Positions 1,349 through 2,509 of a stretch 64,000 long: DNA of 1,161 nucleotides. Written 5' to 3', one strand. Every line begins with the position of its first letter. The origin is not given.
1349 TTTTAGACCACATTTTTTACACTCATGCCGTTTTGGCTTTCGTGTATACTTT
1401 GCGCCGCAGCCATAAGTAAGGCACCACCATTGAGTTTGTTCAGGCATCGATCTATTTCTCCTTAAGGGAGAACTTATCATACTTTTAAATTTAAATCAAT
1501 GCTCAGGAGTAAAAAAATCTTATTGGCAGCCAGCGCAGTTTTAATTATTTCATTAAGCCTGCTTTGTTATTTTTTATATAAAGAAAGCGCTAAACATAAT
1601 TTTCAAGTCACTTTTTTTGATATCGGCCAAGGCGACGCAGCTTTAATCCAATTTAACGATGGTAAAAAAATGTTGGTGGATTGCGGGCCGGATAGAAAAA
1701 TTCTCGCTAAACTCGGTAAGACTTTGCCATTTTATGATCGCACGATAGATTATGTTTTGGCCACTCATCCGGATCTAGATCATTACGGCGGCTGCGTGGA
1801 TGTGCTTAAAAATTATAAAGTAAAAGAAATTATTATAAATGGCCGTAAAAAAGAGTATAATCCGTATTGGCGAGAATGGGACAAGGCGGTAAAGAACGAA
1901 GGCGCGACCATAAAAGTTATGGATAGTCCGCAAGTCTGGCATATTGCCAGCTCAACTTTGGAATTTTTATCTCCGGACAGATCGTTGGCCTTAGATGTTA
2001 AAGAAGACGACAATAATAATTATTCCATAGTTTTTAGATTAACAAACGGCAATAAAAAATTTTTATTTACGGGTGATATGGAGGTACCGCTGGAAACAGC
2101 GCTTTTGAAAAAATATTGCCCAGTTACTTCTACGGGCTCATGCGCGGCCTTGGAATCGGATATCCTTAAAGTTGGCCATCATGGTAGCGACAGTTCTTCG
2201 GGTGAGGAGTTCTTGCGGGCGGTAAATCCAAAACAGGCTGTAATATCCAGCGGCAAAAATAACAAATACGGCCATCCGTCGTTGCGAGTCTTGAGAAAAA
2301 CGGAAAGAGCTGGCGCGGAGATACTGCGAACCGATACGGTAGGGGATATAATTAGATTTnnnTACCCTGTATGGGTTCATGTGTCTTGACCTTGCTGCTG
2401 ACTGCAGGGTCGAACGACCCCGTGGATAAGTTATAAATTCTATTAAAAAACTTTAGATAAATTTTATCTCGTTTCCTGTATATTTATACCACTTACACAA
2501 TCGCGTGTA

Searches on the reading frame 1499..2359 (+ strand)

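Call 94: search_protein_families(library=pfam, proteins=[window:1499-2359:+], max_evalue=0.0001)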
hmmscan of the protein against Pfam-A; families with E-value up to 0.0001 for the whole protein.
window:1499-2359:+ (287 aa): 2 families
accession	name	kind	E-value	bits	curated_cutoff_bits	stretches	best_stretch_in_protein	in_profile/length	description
PF00753.33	Lactamase_B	-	2.7e-20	73.6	22.7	1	43-252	4-195/196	Metallo-beta-lactamase superfamily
PF12706.13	Lactamase_B_2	-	6e-09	36.2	27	1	58-197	3-147/200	Beta-lactamase superfamily domain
